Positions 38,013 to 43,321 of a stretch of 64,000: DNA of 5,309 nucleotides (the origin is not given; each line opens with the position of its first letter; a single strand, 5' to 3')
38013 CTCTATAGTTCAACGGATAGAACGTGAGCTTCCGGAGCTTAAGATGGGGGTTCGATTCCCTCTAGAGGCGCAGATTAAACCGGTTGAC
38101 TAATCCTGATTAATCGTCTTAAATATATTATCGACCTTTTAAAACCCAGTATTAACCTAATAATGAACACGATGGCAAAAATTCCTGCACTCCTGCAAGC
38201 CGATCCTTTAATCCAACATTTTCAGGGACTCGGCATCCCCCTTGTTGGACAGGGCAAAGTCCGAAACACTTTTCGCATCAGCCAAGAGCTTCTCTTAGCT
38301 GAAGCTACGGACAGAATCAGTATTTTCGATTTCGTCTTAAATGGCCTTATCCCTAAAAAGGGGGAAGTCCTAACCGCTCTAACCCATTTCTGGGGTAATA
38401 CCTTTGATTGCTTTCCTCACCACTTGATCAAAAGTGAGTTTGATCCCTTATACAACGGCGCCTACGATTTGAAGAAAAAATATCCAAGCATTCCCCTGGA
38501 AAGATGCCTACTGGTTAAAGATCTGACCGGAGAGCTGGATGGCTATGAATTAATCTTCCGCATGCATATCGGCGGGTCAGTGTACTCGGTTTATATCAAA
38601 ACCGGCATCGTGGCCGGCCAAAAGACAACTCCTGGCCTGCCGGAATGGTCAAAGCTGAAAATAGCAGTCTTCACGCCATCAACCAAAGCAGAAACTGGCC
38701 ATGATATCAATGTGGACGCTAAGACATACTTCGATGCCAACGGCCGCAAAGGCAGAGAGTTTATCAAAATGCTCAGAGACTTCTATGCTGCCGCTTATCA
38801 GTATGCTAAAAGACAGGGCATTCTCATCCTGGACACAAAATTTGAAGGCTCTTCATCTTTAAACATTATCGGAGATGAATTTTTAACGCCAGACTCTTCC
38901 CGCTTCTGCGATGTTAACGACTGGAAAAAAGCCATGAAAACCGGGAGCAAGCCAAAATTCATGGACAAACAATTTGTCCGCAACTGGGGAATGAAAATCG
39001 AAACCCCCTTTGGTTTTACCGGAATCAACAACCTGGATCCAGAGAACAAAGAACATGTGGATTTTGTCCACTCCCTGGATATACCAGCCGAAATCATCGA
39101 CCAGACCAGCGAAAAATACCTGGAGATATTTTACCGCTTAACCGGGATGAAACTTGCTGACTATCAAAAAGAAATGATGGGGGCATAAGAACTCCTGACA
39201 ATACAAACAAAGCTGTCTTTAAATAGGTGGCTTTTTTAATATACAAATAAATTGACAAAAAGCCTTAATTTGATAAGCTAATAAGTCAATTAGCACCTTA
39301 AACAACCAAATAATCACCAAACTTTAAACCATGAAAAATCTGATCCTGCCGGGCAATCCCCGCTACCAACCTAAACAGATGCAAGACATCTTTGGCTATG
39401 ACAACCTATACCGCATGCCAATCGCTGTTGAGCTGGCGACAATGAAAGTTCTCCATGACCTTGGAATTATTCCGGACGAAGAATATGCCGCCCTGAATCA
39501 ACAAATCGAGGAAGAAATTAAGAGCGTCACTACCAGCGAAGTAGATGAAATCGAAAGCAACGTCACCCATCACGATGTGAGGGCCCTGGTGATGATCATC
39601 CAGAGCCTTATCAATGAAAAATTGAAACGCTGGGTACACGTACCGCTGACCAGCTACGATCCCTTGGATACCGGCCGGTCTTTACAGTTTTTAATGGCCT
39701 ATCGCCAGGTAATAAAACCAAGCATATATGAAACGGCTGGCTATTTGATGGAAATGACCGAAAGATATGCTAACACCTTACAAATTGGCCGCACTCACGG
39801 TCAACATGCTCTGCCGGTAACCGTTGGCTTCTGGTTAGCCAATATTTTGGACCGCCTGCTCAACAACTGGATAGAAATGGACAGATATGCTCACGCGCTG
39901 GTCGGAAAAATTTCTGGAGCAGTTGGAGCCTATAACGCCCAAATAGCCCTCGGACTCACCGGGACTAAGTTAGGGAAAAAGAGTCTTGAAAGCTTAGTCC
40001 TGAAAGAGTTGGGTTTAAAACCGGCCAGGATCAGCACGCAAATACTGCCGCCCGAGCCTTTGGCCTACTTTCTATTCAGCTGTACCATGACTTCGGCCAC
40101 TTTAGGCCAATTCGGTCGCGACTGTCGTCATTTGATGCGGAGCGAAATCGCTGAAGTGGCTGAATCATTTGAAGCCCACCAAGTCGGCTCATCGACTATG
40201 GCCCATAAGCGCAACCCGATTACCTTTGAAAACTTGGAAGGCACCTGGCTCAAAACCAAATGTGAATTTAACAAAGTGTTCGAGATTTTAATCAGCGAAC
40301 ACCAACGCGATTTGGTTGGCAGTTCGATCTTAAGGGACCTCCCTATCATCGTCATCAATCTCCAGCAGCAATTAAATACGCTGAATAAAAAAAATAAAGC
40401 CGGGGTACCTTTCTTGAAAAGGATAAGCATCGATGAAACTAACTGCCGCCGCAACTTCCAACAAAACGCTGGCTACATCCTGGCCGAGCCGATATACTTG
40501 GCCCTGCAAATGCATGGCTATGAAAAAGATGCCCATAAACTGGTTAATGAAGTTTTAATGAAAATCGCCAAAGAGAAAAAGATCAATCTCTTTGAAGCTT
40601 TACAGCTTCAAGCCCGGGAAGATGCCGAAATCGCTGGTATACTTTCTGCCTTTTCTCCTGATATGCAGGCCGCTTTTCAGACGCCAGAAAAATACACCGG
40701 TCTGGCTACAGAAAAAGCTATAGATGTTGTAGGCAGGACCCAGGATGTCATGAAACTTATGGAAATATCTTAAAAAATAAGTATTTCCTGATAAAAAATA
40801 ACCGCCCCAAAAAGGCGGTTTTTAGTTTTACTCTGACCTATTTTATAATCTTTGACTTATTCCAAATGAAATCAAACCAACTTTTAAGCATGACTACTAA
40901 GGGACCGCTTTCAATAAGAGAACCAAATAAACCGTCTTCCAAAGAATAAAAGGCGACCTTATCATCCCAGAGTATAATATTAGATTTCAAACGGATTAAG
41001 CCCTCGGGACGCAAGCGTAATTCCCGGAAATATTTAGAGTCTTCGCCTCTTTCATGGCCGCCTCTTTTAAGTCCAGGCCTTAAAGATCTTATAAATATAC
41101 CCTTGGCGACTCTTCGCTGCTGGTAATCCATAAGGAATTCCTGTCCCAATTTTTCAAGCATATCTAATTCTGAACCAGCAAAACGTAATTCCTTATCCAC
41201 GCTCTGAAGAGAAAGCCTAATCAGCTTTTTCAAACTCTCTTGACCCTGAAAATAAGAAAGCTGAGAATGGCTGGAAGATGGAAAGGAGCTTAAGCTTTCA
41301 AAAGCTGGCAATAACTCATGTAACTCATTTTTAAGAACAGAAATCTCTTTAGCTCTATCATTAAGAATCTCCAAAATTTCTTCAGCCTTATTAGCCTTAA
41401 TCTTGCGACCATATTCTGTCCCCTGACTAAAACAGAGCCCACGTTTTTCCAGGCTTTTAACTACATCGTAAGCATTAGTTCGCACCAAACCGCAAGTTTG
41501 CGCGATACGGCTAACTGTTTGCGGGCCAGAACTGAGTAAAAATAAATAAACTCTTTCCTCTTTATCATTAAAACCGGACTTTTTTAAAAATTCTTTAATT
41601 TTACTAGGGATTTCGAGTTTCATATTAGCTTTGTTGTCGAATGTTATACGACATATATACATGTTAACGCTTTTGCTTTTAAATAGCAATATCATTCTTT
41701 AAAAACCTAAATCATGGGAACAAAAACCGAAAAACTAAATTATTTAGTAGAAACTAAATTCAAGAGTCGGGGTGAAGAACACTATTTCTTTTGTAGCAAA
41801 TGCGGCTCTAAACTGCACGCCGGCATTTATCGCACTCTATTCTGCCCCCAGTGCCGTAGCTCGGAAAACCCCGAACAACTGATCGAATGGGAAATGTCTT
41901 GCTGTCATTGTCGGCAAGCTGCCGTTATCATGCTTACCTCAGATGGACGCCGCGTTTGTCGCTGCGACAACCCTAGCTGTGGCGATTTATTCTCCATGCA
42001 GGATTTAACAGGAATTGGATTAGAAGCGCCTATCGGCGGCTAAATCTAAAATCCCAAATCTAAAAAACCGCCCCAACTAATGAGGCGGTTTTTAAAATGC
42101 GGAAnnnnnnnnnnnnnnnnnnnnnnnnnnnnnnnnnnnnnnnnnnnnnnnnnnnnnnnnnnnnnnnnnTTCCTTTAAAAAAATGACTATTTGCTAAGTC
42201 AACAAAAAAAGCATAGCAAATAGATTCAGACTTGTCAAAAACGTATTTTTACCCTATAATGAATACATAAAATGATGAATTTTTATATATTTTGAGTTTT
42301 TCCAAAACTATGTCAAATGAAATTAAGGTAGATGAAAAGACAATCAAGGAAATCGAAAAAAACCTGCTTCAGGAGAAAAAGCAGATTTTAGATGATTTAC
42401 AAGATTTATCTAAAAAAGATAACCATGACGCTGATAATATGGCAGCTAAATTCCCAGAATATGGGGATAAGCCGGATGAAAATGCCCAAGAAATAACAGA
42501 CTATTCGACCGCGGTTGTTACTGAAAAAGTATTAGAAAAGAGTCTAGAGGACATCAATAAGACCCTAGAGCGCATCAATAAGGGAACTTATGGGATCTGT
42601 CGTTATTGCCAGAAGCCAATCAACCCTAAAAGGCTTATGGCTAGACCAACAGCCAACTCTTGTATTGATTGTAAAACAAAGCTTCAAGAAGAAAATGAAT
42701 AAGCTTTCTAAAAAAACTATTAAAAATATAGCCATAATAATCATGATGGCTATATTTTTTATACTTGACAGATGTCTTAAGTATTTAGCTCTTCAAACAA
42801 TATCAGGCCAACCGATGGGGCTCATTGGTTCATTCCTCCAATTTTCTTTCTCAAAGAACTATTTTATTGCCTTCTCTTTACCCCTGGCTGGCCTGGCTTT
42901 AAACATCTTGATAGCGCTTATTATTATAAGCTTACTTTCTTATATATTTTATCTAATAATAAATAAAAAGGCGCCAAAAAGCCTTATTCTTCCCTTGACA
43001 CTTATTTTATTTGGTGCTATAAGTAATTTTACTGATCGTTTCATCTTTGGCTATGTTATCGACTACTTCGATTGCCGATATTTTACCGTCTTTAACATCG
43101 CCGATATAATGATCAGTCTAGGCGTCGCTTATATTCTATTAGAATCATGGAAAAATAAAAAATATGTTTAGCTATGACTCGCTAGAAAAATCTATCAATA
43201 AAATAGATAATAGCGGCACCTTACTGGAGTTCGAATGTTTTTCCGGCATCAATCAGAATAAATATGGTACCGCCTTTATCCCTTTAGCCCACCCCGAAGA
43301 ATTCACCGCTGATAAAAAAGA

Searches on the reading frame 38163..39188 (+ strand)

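Call 16: search_protein_families(library=pfam, proteins=[window:38163-39188:+], max_evalue=0.0001)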
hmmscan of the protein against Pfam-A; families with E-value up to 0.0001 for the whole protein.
window:38163-39188:+ (341 aa): 1 family
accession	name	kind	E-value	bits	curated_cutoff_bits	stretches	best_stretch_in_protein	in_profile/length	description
PF01259.24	SAICAR_synt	-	6.9e-39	134.4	20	1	29-280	3-223/233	SAICAR synthetase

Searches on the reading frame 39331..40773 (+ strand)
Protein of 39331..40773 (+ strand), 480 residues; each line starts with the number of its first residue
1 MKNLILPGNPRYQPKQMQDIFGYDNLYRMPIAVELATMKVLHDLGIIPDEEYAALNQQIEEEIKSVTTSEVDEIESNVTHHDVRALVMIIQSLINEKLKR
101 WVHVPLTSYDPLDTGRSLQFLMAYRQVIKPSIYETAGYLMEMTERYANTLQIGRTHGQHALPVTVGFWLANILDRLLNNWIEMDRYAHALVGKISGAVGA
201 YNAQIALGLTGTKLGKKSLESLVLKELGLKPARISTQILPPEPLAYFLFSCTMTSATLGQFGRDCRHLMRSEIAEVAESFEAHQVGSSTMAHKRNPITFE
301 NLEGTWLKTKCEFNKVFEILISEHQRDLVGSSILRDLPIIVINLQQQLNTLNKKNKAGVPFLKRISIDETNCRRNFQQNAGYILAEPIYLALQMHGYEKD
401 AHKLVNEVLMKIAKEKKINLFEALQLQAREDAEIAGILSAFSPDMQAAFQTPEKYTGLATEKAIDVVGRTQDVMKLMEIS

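Call 17: search_protein_families(library=pfam, proteins=[window:39331-40773:+], max_evalue=0.01)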
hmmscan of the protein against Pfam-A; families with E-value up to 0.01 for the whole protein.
window:39331-40773:+ (480 aa): 3 families
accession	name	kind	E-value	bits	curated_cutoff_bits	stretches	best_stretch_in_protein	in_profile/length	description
PF00206.25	Lyase_1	-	3.3e-34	119.2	27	1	19-304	12-305/312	Lyase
PF08328.16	ASL_C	-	1.3e-06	28.9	35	1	322-434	1-106/115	Adenylosuccinate lyase C-terminal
PF10397.14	ADSL_C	-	0.00027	21.6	32.7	1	381-460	1-73/79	Adenylosuccinate lyase C-terminus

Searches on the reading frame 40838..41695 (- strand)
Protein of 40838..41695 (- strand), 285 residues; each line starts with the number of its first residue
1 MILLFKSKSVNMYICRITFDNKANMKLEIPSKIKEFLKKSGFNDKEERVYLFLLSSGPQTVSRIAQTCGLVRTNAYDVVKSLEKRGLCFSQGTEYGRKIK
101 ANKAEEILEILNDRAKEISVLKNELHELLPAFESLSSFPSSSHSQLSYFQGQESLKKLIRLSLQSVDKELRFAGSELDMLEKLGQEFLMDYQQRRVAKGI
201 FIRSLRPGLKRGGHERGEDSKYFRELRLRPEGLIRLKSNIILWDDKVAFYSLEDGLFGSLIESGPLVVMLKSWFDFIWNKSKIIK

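Call 17: search_protein_families(library=pfam, proteins=[window:40838-41695:-], max_evalue=0.01)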
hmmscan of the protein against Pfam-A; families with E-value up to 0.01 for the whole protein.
window:40838-41695:- (285 aa): 1 family
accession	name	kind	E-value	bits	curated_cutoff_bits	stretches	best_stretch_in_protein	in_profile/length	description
PF01978.25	TrmB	-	1.3e-12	47.8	25.6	1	37-90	1-54/68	Sugar-specific transcriptional regulator TrmB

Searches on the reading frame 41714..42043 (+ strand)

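Call 17: search_protein_families(library=pfam, proteins=[window:41714-42043:+], max_evalue=0.01)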
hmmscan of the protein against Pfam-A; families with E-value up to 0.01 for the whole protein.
window:41714-42043:+ (109 aa): 2 families
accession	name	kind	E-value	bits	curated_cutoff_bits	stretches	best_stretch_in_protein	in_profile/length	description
PF18256.6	HscB_4_cys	-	0.00024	21.3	26.2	1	27-48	3-24/27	Co-chaperone HscB tetracysteine metal binding motif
PF12773.13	DZR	-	0.00047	20.7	27.3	1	22-54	10-37/45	Double zinc ribbon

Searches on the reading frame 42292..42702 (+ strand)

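Call 17: search_protein_families(library=pfam, proteins=[window:42292-42702:+], max_evalue=0.01)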
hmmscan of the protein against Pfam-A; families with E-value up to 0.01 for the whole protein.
window:42292-42702:+ (136 aa): 1 family
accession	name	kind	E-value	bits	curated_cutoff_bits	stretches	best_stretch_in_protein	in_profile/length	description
PF01258.23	zf-dskA_traR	-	9.6e-10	38.7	24.9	1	98-131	1-34/36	Prokaryotic dksA/traR C4-type zinc finger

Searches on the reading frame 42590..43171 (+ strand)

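Call 17: search_protein_families(library=pfam, proteins=[window:42590-43171:+], max_evalue=0.01)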
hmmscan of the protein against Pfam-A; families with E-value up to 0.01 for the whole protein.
window:42590-43171:+ (193 aa): 1 family
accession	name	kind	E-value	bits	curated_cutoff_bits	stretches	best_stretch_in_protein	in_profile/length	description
PF01252.23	Peptidase_A8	-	5.2e-25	88.7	25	1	53-187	2-141/142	Signal peptidase (SPase) II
